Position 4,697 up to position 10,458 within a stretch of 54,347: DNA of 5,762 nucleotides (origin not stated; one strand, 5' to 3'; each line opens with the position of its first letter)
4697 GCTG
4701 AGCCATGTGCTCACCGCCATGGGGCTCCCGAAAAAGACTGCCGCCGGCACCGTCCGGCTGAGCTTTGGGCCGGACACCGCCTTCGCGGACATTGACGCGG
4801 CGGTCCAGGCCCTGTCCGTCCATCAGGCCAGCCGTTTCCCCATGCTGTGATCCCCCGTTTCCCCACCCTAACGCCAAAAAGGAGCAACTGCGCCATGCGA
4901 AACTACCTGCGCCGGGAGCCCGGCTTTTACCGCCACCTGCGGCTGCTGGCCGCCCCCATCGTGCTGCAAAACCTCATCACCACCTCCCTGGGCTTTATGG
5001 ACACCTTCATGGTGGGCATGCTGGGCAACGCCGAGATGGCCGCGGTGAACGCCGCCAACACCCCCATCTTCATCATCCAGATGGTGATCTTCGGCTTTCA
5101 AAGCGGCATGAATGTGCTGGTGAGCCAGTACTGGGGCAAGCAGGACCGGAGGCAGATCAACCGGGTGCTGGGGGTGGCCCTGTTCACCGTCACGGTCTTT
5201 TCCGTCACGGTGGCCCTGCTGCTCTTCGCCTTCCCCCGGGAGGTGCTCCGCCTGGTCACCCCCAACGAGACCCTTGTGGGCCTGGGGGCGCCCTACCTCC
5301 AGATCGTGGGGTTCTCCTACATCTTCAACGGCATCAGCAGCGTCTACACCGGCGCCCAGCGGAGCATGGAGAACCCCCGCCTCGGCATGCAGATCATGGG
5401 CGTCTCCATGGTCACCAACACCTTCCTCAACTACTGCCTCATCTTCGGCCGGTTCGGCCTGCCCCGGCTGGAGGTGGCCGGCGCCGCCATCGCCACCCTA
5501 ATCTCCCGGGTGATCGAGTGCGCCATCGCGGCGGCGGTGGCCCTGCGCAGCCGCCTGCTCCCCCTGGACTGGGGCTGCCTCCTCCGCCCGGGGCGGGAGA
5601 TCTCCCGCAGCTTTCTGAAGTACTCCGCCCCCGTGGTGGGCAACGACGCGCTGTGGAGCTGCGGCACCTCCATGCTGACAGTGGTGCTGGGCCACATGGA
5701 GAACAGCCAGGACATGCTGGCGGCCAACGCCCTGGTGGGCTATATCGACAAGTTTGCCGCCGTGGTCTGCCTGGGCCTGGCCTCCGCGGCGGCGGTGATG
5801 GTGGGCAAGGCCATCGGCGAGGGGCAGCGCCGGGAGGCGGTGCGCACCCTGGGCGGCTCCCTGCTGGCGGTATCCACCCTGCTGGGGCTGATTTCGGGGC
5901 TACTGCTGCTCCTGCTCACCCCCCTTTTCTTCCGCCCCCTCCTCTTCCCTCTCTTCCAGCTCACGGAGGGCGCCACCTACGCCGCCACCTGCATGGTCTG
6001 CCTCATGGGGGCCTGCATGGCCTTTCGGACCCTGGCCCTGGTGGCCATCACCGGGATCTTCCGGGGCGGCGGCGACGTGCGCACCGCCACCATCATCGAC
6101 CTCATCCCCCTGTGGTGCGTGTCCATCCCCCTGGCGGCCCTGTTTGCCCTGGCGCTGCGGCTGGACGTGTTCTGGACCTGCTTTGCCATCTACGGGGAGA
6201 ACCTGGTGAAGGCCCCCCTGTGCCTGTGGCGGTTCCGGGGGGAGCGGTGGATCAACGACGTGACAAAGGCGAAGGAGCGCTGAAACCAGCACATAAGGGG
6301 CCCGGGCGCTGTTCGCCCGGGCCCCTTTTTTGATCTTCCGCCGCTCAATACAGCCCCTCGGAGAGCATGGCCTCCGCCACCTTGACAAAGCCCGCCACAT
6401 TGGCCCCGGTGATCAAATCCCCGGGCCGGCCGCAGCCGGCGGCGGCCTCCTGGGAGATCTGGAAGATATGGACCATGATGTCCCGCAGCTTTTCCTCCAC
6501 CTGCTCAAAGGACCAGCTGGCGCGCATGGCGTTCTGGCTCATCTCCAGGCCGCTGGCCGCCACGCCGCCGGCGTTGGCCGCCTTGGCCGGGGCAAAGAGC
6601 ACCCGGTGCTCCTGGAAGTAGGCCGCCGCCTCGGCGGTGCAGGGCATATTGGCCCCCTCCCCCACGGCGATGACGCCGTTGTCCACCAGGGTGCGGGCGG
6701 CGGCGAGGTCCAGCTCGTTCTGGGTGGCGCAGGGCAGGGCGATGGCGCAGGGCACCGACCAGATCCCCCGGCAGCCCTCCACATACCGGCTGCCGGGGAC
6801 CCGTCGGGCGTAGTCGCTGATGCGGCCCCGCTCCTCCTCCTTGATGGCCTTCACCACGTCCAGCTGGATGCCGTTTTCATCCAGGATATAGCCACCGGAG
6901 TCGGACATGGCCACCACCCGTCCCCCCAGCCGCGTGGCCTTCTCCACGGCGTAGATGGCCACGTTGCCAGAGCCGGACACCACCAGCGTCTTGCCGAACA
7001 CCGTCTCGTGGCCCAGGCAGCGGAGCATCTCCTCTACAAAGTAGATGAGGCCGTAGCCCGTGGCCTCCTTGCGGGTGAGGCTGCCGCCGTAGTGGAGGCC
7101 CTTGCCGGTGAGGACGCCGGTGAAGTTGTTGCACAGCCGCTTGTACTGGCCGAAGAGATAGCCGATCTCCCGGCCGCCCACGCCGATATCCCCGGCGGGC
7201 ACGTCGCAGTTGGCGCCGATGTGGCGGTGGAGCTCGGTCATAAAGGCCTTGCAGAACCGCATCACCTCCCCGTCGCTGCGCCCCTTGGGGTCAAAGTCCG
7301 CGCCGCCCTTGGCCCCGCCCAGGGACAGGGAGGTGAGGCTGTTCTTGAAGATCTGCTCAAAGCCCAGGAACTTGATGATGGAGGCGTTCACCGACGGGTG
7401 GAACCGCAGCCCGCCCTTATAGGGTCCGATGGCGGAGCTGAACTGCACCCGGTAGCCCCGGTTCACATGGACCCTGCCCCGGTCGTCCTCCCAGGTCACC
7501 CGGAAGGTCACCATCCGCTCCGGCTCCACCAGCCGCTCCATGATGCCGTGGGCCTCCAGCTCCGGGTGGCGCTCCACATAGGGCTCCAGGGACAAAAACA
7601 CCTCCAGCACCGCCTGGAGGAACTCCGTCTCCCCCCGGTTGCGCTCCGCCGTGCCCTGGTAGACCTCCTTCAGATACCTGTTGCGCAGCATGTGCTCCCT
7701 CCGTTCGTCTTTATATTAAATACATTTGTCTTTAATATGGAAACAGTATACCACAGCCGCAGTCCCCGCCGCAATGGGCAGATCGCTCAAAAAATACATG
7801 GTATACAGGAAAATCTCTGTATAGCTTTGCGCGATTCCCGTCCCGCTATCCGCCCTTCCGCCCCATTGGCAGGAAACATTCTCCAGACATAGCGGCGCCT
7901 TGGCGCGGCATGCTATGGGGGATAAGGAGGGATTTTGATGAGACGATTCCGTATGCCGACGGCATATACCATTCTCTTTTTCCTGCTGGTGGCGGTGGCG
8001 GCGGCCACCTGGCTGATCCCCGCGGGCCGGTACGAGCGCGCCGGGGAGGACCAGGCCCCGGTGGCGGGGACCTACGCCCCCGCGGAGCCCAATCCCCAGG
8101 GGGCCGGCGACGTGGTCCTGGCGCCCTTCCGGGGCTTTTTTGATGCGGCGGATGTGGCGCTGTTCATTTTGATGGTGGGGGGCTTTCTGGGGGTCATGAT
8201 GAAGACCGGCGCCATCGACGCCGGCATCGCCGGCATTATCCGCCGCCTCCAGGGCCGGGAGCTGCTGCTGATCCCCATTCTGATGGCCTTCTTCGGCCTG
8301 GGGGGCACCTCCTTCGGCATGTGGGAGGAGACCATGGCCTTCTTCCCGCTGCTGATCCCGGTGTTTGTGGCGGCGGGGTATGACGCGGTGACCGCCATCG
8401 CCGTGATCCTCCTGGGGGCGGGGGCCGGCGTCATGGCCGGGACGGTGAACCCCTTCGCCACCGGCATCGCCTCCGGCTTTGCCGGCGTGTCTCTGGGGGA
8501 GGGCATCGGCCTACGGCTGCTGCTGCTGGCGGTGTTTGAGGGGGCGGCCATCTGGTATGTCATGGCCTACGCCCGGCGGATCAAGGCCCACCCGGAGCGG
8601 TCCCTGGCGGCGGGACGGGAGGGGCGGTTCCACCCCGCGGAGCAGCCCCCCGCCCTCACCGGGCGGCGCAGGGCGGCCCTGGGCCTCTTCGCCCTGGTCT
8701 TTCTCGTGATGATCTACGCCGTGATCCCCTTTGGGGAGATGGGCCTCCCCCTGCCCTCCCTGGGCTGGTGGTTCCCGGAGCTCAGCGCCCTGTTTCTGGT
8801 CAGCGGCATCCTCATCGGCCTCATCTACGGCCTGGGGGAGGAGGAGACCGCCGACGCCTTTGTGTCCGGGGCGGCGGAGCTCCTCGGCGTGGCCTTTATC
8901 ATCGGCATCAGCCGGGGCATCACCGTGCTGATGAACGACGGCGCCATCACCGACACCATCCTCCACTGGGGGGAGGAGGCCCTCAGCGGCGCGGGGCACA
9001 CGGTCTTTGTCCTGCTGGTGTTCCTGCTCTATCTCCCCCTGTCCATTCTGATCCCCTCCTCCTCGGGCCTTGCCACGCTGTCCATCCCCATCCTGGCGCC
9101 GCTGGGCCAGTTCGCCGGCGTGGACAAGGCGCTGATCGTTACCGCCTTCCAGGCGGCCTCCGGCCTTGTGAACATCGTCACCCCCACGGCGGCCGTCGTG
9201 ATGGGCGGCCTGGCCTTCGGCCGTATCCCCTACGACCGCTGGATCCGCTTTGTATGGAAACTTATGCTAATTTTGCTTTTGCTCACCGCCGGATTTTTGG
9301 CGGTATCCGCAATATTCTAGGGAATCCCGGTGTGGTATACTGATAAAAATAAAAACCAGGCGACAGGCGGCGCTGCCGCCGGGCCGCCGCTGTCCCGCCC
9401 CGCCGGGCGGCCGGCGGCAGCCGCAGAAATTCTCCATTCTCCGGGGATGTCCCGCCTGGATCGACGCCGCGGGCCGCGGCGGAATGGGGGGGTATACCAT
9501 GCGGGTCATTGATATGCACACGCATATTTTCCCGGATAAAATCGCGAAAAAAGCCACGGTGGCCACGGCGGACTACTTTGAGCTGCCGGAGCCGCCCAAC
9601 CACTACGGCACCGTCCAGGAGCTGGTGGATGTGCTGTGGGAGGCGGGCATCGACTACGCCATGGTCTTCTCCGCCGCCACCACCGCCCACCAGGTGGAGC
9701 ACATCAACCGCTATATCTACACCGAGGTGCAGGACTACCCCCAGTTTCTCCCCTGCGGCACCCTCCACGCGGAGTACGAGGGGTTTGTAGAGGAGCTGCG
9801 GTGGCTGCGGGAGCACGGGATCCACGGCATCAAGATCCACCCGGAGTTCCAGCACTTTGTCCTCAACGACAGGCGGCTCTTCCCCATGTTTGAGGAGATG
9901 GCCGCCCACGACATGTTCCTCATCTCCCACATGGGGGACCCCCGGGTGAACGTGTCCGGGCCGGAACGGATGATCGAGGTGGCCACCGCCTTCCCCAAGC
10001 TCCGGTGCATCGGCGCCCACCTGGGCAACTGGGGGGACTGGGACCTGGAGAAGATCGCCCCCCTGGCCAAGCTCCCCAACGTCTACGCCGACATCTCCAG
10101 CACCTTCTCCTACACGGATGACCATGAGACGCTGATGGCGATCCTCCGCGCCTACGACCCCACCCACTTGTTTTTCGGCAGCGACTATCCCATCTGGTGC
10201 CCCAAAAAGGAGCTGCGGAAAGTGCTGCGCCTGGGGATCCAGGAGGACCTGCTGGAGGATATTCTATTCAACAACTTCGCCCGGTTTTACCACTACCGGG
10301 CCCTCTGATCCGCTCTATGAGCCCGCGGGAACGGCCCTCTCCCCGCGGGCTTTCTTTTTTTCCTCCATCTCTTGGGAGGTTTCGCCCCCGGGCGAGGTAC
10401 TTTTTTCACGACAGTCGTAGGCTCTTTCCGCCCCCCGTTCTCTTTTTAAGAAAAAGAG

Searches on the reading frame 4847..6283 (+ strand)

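Call 60: search_protein_families(library=pfam, proteins=[window:4847-6283:+], max_evalue=0.00001)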
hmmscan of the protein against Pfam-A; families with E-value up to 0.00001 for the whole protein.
window:4847-6283:+ (478 aa): 1 family
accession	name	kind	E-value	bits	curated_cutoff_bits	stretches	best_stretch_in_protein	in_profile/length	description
PF01554.23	MatE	-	2.5e-44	151.2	24.9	2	37-196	1-160/161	MatE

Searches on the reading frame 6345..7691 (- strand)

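Call 60: search_protein_families(library=pfam, proteins=[window:6345-7691:-], max_evalue=0.00001)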
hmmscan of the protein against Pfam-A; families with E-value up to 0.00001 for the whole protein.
window:6345-7691:- (448 aa): 2 families
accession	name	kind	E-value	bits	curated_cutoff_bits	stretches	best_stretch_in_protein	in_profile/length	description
PF00208.27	ELFV_dehydrog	-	8.6e-84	281.4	23.4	1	202-446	1-241/241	Glutamate/Leucine/Phenylalanine/Valine dehydrogenase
PF02812.23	ELFV_dehydrog_N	-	2e-50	170.2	25.3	1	57-184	1-128/129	Glu/Leu/Phe/Val dehydrogenase, dimerisation domain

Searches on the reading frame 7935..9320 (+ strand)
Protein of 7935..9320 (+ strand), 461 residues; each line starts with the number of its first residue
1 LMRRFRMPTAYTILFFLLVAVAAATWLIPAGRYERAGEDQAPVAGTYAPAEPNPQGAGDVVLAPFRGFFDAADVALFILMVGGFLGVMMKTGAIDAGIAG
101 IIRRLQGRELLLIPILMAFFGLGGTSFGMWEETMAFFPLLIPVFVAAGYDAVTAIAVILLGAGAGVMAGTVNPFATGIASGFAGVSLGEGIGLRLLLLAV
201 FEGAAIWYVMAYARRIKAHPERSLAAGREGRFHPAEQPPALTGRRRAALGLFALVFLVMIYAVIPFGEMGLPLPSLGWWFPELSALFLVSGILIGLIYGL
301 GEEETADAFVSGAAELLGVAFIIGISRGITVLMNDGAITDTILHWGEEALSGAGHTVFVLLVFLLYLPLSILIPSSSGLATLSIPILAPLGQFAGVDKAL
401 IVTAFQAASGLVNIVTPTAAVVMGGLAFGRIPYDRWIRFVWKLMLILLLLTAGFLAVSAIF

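Call 60: search_protein_families(library=pfam, proteins=[window:7935-9320:+], max_evalue=0.00001)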
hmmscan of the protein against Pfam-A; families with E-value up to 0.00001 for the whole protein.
window:7935-9320:+ (461 aa): 1 family
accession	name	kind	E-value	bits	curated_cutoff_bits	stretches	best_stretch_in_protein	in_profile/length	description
PF03606.21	DcuC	-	5.5e-117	391.6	23.1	1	7-456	1-457/461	C4-dicarboxylate anaerobic carrier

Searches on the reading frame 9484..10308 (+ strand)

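Call 60: search_protein_families(library=pfam, proteins=[window:9484-10308:+], max_evalue=0.00001)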
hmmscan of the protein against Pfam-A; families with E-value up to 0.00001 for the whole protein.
window:9484-10308:+ (274 aa): 1 family
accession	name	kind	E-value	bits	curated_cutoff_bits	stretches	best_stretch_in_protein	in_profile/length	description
PF04909.20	Amidohydro_2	-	1.4e-28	100.9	26.4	1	9-269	1-287/289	Amidohydrolase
